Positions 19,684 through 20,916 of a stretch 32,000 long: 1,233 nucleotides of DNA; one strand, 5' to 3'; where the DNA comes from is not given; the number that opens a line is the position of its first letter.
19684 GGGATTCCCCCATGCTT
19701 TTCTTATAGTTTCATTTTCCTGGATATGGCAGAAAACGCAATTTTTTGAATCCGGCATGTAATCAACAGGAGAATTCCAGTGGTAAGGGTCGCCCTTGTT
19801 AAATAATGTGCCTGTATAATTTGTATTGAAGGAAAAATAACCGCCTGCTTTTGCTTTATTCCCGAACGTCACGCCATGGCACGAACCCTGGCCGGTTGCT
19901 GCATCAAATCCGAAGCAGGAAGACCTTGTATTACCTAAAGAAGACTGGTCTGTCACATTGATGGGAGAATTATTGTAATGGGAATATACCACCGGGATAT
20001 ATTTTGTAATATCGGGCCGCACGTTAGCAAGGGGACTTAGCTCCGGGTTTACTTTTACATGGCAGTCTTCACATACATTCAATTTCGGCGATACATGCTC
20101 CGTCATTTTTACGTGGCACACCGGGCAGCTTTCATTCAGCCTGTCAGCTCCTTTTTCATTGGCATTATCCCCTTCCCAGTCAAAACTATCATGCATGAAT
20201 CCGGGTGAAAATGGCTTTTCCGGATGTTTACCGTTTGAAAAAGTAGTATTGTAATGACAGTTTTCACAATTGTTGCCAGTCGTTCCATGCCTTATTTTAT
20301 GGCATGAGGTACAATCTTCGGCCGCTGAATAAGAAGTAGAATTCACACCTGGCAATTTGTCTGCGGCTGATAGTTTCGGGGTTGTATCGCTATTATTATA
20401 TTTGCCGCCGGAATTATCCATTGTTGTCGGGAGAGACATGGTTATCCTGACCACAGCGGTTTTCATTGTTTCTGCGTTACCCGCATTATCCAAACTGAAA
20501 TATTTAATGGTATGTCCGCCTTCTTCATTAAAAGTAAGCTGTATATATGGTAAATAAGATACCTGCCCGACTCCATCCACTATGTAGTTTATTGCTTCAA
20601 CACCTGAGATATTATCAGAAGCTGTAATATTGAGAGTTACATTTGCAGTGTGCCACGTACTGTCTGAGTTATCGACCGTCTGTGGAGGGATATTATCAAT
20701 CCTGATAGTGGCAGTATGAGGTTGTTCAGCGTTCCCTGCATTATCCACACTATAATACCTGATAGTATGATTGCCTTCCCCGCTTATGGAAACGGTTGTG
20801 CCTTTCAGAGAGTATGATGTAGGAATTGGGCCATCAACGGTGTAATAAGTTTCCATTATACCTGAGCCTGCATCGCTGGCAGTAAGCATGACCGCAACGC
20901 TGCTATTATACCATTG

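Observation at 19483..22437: Unusual fusion: FG-GAP beta-propeller + 3.3 Ig-like repeats + hexahaem domain + C-terminal TM anchor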

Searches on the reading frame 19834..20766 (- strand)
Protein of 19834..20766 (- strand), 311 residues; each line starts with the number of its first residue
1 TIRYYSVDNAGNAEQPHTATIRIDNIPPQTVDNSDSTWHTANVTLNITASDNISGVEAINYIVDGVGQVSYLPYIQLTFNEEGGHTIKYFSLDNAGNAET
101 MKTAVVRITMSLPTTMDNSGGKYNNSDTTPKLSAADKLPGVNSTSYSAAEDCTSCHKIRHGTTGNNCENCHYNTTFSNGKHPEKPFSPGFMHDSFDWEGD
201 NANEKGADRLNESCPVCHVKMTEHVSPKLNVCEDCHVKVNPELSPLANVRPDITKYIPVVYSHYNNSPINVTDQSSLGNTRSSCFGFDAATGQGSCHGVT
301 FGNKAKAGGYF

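Call 32: find_related_loci(query=window:19834-20766:-, collection=genome_contigs, flank=10000)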
Query seq(311 aa) (311 aa) in genome_contigs; peptide patterns used: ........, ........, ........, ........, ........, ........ (x = any residue, [..] = any of these).
81 stretches matched a pattern; 17 encode a relative of the query (tblastn E <= 1e-3); 17 distinct loci.
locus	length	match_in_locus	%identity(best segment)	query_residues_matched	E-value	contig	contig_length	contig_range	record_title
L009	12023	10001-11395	91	1-311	0e+0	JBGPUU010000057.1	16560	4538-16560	MAG: Candidatus Methanoperedens sp. isolate OBJ1_062018_110_35 k141_216649_length_16560_cov_16.2259, whole genome shotgu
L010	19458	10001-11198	95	2-311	5e-108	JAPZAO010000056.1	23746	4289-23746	MAG: Candidatus Methanoperedens sp. isolate SR-VP_26_10_2019_2_100cm_44_46 SR-VP_26_10_2019_2_100cm_scaffold_1834, whole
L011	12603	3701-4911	90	2-311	2e-103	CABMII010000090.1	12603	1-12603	uncultured archaeon isolate LFW-280_4 genome assembly, contig: LFW2804_24, whole genome shotgun sequence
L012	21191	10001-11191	89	2-311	1e-102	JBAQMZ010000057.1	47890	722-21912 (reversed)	MAG: Candidatus Methanoperedens sp. isolate MFD12050_ilm_asm_bin25 k127_16751, whole genome shotgun sequence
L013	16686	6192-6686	90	147-311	3e-102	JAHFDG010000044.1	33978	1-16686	MAG: Candidatus Methanoperedens sp. isolate nzgw24 NODE_1160_length_33979_cov_11.723876, whole genome shotgun sequence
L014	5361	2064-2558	82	147-311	1e-92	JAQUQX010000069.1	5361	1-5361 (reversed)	MAG: Candidatus Methanoperedens sp. isolate STD1_6 NODE_57954_length_5361_cov_21.813718_Sandtown_D1, whole genome shotgu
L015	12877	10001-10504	68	144-311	8e-77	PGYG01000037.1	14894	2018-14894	MAG: Candidatus Methanoperedenaceae archaeon HGW-Methanoperedenaceae-1 08E140C01_10kDa_scaffold_1394, whole genome shotg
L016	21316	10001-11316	36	1-147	1e-17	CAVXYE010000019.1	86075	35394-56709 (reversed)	MAG: uncultured Actinomycetes bacterium isolate MFD09126.bin.1.74 genome assembly, contig: contig_5775, whole genome sho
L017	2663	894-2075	34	2-170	9e-16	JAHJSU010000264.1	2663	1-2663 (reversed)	MAG: Elusimicrobia bacterium isolate OS_PC_MetaG.mb.28 OS_PC_MetaG.mb.28_k141_520178, whole genome shotgun sequence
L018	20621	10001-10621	34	1-119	2e-12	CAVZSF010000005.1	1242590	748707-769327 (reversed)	MAG: uncultured Thermoleophilia bacterium isolate MFD00905.bin.1.128 genome assembly, contig: contig_20722, whole genome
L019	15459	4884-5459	36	1-149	2e-12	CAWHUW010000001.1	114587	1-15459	MAG: uncultured Thermoleophilia bacterium isolate MFD02979.bin.2.124 genome assembly, contig: contig_100619, whole genom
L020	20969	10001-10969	35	1-148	3e-12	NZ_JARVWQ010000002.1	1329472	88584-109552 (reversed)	Amnibacterium sp. CER49 2, whole genome shotgun sequence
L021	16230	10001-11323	33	1-163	2e-17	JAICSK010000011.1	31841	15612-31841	MAG: Nocardioides sp. isolate GZL_HYHR_2_bin.50 k141_2925029_length_31841_cov_20.0331, whole genome shotgun sequence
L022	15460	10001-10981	30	1-160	6e-16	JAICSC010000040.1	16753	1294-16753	MAG: Nocardioides sp. isolate GZL_HYHR_2_bin.28 k141_168970_length_16753_cov_40.5980, whole genome shotgun sequence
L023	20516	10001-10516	31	1-146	6e-7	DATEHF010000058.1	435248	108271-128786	MAG TPA_asm: Candidatus Acidoferrum sp. isolate SMAG_U8804 k141_2342993, whole genome shotgun sequence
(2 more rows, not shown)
